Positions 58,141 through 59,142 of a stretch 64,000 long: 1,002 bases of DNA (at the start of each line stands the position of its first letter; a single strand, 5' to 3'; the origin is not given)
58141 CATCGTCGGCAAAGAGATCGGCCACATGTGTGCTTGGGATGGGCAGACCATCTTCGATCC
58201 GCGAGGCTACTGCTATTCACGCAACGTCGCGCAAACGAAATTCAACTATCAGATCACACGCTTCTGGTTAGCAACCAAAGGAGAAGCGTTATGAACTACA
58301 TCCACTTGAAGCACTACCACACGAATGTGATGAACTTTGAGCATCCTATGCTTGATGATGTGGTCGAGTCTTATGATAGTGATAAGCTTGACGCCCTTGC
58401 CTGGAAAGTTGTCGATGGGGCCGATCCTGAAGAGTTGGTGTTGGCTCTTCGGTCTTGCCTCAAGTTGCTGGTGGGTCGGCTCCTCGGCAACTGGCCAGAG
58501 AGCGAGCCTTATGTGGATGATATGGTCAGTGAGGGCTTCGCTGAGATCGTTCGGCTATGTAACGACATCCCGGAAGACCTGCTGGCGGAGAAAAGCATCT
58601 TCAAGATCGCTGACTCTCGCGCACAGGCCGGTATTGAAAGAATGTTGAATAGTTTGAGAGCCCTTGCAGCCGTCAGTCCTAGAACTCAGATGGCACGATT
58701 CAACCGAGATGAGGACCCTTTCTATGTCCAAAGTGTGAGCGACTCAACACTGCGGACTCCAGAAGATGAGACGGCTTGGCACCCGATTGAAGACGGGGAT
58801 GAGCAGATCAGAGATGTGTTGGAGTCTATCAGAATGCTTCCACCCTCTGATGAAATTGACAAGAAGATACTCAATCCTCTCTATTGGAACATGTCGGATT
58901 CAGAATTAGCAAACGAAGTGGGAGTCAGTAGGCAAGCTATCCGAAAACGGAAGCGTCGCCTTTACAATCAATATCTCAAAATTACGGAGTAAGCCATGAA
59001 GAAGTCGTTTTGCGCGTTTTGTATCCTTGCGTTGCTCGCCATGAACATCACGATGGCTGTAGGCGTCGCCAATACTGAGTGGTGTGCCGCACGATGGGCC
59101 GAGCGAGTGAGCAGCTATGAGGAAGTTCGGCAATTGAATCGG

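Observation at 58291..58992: Phage-encoded ECF-like sigma factor next to a C39-like peptidase and a membrane-anchored coiled-coil protein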

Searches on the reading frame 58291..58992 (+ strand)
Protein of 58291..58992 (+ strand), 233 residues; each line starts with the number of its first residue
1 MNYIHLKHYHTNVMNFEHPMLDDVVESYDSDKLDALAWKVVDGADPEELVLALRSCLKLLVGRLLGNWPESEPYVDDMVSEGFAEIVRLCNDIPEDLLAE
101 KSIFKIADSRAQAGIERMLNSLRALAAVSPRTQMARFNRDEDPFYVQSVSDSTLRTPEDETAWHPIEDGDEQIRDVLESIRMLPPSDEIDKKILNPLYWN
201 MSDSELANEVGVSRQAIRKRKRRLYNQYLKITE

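Call 3: search_protein_families(library=pfam, proteins=[window:58291-58989:+], max_evalue=1)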
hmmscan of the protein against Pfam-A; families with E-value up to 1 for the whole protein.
window:58291-58989:+ (233 aa): 4 families
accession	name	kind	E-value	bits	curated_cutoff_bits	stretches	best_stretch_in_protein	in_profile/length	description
PF13404.12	HTH_AsnC-type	-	5.3e-06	26.6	27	1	187-224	2-41/42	AsnC-type helix-turn-helix domain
PF13412.12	HTH_24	-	0.0018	18.2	21.9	1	187-224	2-41/48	Winged helix-turn-helix DNA-binding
PF08279.18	HTH_11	-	0.044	14.1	25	1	203-220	18-35/55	HTH domain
PF01381.28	HTH_3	-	0.16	12.5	23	1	200-219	9-28/55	Helix-turn-helix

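Call 4: search_protein_families(library=phrogs, proteins=[window:58291-58989:+], max_evalue=0.1)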
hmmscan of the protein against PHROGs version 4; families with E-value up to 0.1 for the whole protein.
window:58291-58989:+ (233 aa): 7 families
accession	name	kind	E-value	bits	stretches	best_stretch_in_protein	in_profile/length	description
phrog_351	-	transcription regulation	0.0058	16.2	1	162-226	658-720/928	RNA polymerase sigma factor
phrog_7061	-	DNA, RNA and nucleotide metabolism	0.018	16.5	1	200-223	44-67/70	HTH DNA binding protein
phrog_36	-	transcription regulation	0.026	15.1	1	186-226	140-181/220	transcriptional regulator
phrog_11138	-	unknown function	0.033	15.5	1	166-230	75-137/142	-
phrog_12156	-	DNA, RNA and nucleotide metabolism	0.059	13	1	113-229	367-466/485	DNA helicase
phrog_248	-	transcription regulation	0.078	14.1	0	171-223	81-128/161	transcriptional activator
phrog_13787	-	unknown function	0.085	14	0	187-226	123-162/172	-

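Call 5: search_dna_similar(query=window:58291-58989:+, collection=phages, mode=protein, max_evalue=0.001, max_rows=30)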
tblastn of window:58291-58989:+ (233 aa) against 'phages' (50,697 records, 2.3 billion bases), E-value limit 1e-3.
No match.

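Call 6: find_homologous_proteins(query=window:58291-58989:+)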
Query window:58291-58989:+ (233 aa): 40 proteins with E <= 0.001 among 857 candidates.
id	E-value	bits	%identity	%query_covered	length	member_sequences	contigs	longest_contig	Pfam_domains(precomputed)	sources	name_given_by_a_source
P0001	1.6e-132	458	89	100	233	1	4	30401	PF13404.13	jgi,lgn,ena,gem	-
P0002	9.6e-132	455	94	100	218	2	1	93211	PF13404.13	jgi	-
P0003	2.1e-119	415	79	100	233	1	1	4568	-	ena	-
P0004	1.5e-116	406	78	100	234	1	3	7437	-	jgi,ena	-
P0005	2.0e-115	402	76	100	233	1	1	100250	-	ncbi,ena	-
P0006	2.7e-115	402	76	100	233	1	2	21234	-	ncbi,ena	-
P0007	2.3e-114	398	76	100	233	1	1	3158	-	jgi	jgi:hypothetical protein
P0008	1.5e-113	396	76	100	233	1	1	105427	-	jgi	jgi:hypothetical protein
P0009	7.1e-111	387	75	100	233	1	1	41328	-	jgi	jgi:hypothetical protein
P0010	1.7e-110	386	75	100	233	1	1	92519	-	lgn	-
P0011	3.1e-109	382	75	100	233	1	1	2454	-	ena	-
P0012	1.2e-108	380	72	100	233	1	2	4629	-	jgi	jgi:hypothetical protein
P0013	4.4e-108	378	75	100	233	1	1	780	-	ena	-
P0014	2.2e-107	376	73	100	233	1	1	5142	-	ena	-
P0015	4.5e-107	375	73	100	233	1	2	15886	-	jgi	jgi:hypothetical protein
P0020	8.5e-69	249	51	100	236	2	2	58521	-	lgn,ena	-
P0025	5.9e-60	221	49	100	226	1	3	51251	-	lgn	-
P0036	2.1e-39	153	39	98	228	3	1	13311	-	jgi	jgi:hypothetical protein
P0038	6.2e-37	145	38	98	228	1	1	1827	-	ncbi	-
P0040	2.4e-21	94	39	85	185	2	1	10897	-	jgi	-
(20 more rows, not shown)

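Call 8: search_solved_structures(query=A1, max_evalue=10, show_alignments=3)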
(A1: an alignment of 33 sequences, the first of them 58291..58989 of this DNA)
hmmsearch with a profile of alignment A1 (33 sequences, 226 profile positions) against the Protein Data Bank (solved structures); distinct sequences matched with E-value up to 10: 3.
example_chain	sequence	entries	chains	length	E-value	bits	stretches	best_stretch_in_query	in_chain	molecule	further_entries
8xkg_A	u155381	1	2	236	0.28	13.8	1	112-211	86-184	2-C-methyl-D-erythritol 4-phosphate cytidylyltransferase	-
7cpn_A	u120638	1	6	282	1.9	11.1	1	160-220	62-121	Trans,polycis-polyprenyl diphosphate synthase ((2Z,6E)-farnesyl diphosphate specific)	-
7cpm_A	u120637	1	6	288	2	11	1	160-220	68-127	Trans,polycis-polyprenyl diphosphate synthase ((2Z,6E)-farnesyl diphosphate specific)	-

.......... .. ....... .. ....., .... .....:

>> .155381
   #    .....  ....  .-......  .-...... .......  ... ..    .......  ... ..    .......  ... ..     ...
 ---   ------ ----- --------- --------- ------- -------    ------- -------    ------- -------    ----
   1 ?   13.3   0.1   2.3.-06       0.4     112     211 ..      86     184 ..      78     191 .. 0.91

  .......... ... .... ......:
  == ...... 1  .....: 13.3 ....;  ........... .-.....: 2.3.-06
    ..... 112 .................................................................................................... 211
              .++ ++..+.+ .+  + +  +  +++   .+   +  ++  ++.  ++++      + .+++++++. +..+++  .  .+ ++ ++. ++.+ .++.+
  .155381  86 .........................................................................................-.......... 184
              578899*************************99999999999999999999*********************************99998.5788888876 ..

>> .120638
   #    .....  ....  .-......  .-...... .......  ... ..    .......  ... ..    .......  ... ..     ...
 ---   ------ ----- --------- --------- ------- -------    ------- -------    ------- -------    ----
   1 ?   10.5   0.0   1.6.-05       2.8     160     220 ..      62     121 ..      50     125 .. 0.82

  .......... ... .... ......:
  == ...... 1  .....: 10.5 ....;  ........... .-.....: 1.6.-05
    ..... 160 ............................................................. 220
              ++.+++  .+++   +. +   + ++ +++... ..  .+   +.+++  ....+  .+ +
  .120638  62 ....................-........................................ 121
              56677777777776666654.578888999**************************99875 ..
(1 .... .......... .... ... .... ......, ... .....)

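Call 10: search_protein_families(library=pfam, alignment_id=A1, max_evalue=1)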
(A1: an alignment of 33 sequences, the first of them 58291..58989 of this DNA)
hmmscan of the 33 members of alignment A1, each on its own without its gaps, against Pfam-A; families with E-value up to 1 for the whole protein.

A. member 1, window:58291-58989:+ (233 aa): 4 families
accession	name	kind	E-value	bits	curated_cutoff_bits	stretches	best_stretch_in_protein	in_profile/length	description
PF13404.12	HTH_AsnC-type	-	5.3e-06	26.6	27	1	187-224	2-41/42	AsnC-type helix-turn-helix domain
PF13412.12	HTH_24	-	0.0018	18.2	21.9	1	187-224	2-41/48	Winged helix-turn-helix DNA-binding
PF08279.18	HTH_11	-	0.044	14.1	25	1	203-220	18-35/55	HTH domain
PF01381.28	HTH_3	-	0.16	12.5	23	1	200-219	9-28/55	Helix-turn-helix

B. families by the number of members that match (of 33 scanned): 33 families (the first 25 are shown)
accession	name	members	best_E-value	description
PF13404.12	HTH_AsnC-type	22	5.3e-06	AsnC-type helix-turn-helix domain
PF13412.12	HTH_24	15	0.0018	Winged helix-turn-helix DNA-binding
PF20432.4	Xre-like-HTH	12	0.0031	Antitoxin Xre-like helix-turn-helix domain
PF08281.18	Sigma70_r4_2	7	0.025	Sigma-70, region 4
PF04545.22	Sigma70_r4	6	0.015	Sigma-70, region 4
PF01381.28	HTH_3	6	0.079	Helix-turn-helix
PF13384.12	HTH_23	5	0.013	Homeodomain-like domain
PF08279.18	HTH_11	5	0.026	HTH domain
PF13730.12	HTH_36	3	0.0055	Helix-turn-helix domain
PF23703.1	DExH18_N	3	0.026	DExH-box ATP-dependent RNA helicase DExH18, N-terminal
PF10428.14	SOG2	3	0.049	RAM signalling pathway protein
PF01371.25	Trp_repressor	2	0.00094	Trp repressor protein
PF24850.1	CC_BshC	1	0.014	Bacillithiol biosynthesis BshC, C-terminal coiled-coil domain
PF13551.12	HTH_29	1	0.017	Winged helix-turn helix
PF09339.16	HTH_IclR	1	0.019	IclR helix-turn-helix domain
PF07638.17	Sigma70_ECF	1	0.1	ECF sigma factor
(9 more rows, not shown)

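Call 14: predict_structure(alignment_id=A1)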
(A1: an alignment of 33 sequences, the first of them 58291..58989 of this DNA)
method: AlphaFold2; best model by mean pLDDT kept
length: 233 residues; sequences in the alignment: 33
mean_pLDDT: 83.1   pTM: 0.57
mean pLDDT of the five models: 83.1, 80.6, 80.4, 80.3, 78.7
residues with pLDDT >= 90: 132; 70-90: 55; 50-70: 22; < 50: 24
segments of 3 or more residues with pLDDT < 50: 146-169
pLDDT, mean of each block of 10 residues (from residue 1): 81 92 75 94 95 92 93 95 97 95 94 92 66 74 55 43 43 74 92 91 94 95 93 76
secondary structure, 60 per line:
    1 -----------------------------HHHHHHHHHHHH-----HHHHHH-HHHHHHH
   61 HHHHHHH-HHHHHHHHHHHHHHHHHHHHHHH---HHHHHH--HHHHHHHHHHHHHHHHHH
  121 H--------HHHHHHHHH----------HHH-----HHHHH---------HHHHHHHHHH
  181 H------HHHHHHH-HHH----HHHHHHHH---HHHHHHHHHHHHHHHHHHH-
elements in order: H30-41 H47-52 H54-67 H69-91 H95-100 H103-121 H130-138 H157-161 H171-181 H188-194 H203-210 H214-232

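Call 15: find_encoding_contigs(protein=P0020, flank=6000, max_places=2)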
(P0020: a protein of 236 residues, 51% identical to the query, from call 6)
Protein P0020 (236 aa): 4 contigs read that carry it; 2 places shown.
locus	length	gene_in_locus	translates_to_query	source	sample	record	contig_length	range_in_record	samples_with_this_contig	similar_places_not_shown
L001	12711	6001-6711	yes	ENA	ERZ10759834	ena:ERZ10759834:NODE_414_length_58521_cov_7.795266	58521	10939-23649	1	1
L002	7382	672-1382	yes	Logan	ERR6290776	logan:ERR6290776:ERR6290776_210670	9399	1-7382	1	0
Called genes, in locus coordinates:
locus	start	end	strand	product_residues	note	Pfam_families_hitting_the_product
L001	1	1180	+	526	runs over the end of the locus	PF05731:TROVE, PF25045:vWA_Ro60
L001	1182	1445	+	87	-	-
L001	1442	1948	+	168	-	-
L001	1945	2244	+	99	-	-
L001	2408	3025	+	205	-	PF00929:RNase_T (faint)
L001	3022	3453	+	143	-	PF23886:DUF7239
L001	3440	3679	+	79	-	-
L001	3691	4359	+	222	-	PF21840:DUF6899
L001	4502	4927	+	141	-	-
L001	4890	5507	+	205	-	PF06941:NT5C (weak)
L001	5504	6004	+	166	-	-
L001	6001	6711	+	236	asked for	-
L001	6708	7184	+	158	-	-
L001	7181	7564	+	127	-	-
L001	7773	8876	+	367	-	PF01068:DNA_ligase_A_M (faint), PF14743:DNA_ligase_OB_2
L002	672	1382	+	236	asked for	-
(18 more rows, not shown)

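Call 16: find_encoding_contigs(protein=P0025, flank=6000, max_places=2)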
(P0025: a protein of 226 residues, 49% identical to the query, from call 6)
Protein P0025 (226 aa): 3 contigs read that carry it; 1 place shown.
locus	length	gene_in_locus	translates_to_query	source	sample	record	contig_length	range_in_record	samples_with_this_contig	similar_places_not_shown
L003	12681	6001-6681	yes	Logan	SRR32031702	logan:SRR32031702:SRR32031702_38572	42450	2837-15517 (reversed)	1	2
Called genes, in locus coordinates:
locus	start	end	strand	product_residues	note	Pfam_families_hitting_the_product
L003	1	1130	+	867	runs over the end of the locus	PF00476:DNA_pol_A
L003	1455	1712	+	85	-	-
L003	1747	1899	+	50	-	-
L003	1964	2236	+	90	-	-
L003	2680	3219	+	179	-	PF00929:RNase_T, PF16473:Rv2179c-like (faint)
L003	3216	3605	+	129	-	PF23886:DUF7239 (weak)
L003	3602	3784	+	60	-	-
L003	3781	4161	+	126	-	-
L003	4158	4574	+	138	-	-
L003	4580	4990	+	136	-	-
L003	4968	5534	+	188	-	PF06941:NT5C (faint)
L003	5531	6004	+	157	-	-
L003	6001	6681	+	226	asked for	-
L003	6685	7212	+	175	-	-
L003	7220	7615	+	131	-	-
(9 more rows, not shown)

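Call 19: fold_search(model_id=the predicted structure, library=pdb)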
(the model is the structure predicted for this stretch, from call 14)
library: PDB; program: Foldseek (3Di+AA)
matches with E <= 10: 266; with E <= 0.001: 1
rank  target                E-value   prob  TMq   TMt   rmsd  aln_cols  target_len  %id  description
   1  8hkc_E                7.5e-04  1.00  0.37  0.34  14.9       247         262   17  Cryo-EM structure of E. coli RNAP sigma32 complex (released 2023-05-31)
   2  5ipl_F                1.5e-03  1.00  0.31  0.27  14.2       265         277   12  SigmaS-transcription initiation complex with 4-nt nascent RNA (released 2016-03-30)
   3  9a50_A                1.6e-03  1.00  0.37  0.33  14.1       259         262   15  Integrative model of RPSB-RPOC by crosslinking MS and deep learning (released 2024-09-18)
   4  9a4r_A                8.0e-03  0.97  0.27  0.29  17.8       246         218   15  Integrative model of RPSH-RPOB by crosslinking MS and deep learning (released 2024-09-18)
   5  8x6g_H                1.1e-02  1.00  0.35  0.34  14.1       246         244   12  Cryo-EM structure of Staphylococcus aureus sigB-dependent RNAP-promoter open complex (released 2024-06-05)
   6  8z6g_B                1.4e-02  0.99  0.26  0.33  21.7       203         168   15  the AlgU-MucAcyto complex structure in Pseudomonas aeruginosa (released 2024-05-08)
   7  1or7_A                1.6e-02  0.99  0.31  0.38  24.3       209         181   17  Crystal Structure of Escherichia coli sigmaE with the Cytoplasmic Domain of its Anti-sigma RseA (released 2003-04-15)
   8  4oio_F                1.6e-02  0.80  0.22  0.16  17.8       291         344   12  Crystal structure of Thermus thermophilus pre-insertion substrate complex for de novo transcription initiation (released 2014-05-07)
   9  5e17_F                1.9e-02  0.80  0.22  0.17  18.5       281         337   12  T. thermophilus transcription initiation complex having a RRR discriminator sequence and a nontemplate-strand length c (released 2016-03-09)
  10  8z6g_D                2.5e-02  0.99  0.29  0.38  21.7       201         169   13  the AlgU-MucAcyto complex structure in Pseudomonas aeruginosa (released 2024-05-08)
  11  4g7h_F                2.6e-02  0.82  0.26  0.18  18.7       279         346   12  Crystal structure of Thermus thermophilus transcription initiation complex (released 2012-10-31)
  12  7vf9_F                2.7e-02  0.96  0.31  0.27  13.1       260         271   14  Cryo-EM structure of Pseudomonas aeruginosa RNAP sigmaS holoenzyme complexes (released 2022-07-27)
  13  9uma_F                2.7e-02  0.75  0.23  0.18  16.2       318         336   10  CryoEM structure of T.thermophilus transcription initiation complex bound to Gp4A-C, -1 dA in the template DNA strand (released 2025-10-22)
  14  6dv9_F                3.0e-02  0.85  0.22  0.28  12.4       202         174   13  Crystal structure of Mycobacterium tuberculosis transcription initiation complex(ECF sigma factor L) containing 5nt RN (released 2019-02-20)
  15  4nqw_A                3.2e-02  0.99  0.27  0.40  21.5       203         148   16  Structure of Mycobacterium tuberculosis extracytoplasmic function sigma factor SigK in complex with the cytosolic doma (released 2014-01-22)
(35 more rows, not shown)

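Call 24: search_protein_families(library=ncbifam, proteins=[window:58291-58989:+], max_evalue=1)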
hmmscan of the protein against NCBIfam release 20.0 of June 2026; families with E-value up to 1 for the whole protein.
window:58291-58989:+ (233 aa): 7 families
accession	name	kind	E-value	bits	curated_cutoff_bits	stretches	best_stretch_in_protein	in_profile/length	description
NF040947.1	trans_reg_LysM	equivalog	0.0026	17.5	180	1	187-226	2-43/136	HTH-type transcriptional regulator LysM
TIGR02937.1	sigma70-ECF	superfamily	0.0032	17.1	42.9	1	71-226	25-159/165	sigma-70 family RNA polymerase sigma factor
NF049902.1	FTL_1293_fam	exception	0.0074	16.5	170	1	189-227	11-49/150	FTL_1293 family small RNA FtrC-regulated protein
NF053758.1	ChrTpTrnRegChrS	equivalog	0.0074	16.1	250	1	187-227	13-55/158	chromate efflux transcriptional regulator ChrS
NF008370.0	PRK11169.1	equivalog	0.033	13.9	233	1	187-227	13-55/164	leucine-responsive transcriptional regulator Lrp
NF045758.2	YlxM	equivalog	0.047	13.8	80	1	199-224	31-56/72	YlxM family DNA-binding protein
TIGR01637.1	phage_arpU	subfamily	0.089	13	43.1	1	154-223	51-121/136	ArpU family phage packaging/lysis transcriptional regulator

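Call 33: find_encoding_contigs(protein=window:58291-58992:+, flank=10000, max_places=4)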
Protein window:58291-58992:+ (233 aa): 7 contigs read that carry it; 3 places shown.
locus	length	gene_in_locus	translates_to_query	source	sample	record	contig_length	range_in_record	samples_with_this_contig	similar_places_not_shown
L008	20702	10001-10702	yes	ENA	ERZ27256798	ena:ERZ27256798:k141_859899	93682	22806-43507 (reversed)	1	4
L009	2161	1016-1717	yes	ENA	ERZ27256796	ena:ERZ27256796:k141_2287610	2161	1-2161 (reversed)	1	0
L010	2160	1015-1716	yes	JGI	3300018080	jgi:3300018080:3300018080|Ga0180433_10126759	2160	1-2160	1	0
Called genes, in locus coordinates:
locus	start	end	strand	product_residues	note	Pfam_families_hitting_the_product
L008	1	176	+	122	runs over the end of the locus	-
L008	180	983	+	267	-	-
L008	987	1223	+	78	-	-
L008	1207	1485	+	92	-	-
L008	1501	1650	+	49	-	-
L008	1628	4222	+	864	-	PF00476:DNA_pol_A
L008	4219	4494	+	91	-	-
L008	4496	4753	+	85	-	-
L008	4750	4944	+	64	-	-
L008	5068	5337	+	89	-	-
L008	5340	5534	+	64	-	-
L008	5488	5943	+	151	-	PF23886:DUF7239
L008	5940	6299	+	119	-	-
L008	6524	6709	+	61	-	-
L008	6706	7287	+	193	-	PF00929:RNase_T (faint), PF16473:Rv2179c-like (faint)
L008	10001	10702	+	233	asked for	PF13404:HTH_AsnC-type (faint)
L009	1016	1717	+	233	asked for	PF13404:HTH_AsnC-type (faint)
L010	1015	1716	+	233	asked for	PF13404:HTH_AsnC-type (faint)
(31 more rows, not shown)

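Call 62: search_protein_representatives(alignment_id=A1)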
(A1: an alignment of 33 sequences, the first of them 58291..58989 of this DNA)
Query: 33 sequences, 226 profile positions. Proteins with E-value up to 0.001 (for the whole library): 219; up to 1e-10: 118; up to 1e-30: 51. The best 150 are listed.
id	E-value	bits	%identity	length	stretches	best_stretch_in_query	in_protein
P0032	3.2e-95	334.2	-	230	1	1-225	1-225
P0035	2.3e-83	295.4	-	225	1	1-226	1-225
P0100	4.4e-81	288.0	-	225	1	1-226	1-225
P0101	1.0e-77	277.0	-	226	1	1-226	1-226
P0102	1.9e-76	272.8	-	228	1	3-226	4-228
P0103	2.0e-70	253.1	-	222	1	2-226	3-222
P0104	1.4e-69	250.4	-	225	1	1-226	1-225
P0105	7.4e-67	241.4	-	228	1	3-226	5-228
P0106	1.6e-66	240.3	-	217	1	1-225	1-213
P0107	6.3e-65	235.1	-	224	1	2-225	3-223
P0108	2.9e-64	232.9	-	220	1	1-226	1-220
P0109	1.1e-62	227.8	-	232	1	1-226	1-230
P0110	1.5e-62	227.3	-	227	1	3-226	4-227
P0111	5.8e-62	225.4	-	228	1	1-226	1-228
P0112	2.4e-61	223.4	-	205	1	28-225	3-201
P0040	1.5e-55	204.4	-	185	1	1-190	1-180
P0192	3.5e-14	69.1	-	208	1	41-225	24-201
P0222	3.3e-09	52.8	-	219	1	44-187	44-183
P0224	4.8e-09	52.3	-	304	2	55-189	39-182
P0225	5.4e-09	52.2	-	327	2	54-213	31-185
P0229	1.3e-08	50.9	-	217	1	45-221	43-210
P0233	6.5e-08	48.6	-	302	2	55-147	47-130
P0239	7.6e-07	45.1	-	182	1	48-221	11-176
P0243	1.7e-06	44.0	-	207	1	44-223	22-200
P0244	1.9e-06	43.8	-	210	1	43-218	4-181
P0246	2.4e-06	43.5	-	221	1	64-223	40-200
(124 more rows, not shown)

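Call 64: search_protein_families(library=pfam, alignment_id=A5, max_evalue=0.01)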
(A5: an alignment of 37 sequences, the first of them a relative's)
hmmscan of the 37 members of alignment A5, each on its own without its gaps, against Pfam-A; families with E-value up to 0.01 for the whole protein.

A. member 1, P0175 (216 aa): 0 families

B. families by the number of members that match (of 37 scanned): 26 families (the first 25 are shown)
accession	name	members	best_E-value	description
PF13384.12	HTH_23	7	9.5e-05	Homeodomain-like domain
PF08279.18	HTH_11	5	6.5e-05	HTH domain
PF04542.20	Sigma70_r2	4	1.3e-07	Sigma-70 region 2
PF13412.12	HTH_24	3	3.5e-05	Winged helix-turn-helix DNA-binding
PF13730.12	HTH_36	3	0.00016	Helix-turn-helix domain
PF13404.12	HTH_AsnC-type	3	0.00026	AsnC-type helix-turn-helix domain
PF24625.1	DUF7626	3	0.00078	Domain of unknown function (DUF7626)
PF07638.17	Sigma70_ECF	3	0.0011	ECF sigma factor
PF04545.22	Sigma70_r4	3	0.0021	Sigma-70, region 4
PF13518.12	HTH_28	2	0.00014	Helix-turn-helix domain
PF08281.18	Sigma70_r4_2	2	0.00028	Sigma-70, region 4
PF00196.25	GerE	2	0.00087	Bacterial regulatory proteins, luxR family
PF13551.12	HTH_29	1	3.3e-05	Winged helix-turn helix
PF01726.22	LexA_DNA_bind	1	0.00039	LexA DNA binding domain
PF08220.18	HTH_DeoR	1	0.00046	DeoR-like helix-turn-helix domain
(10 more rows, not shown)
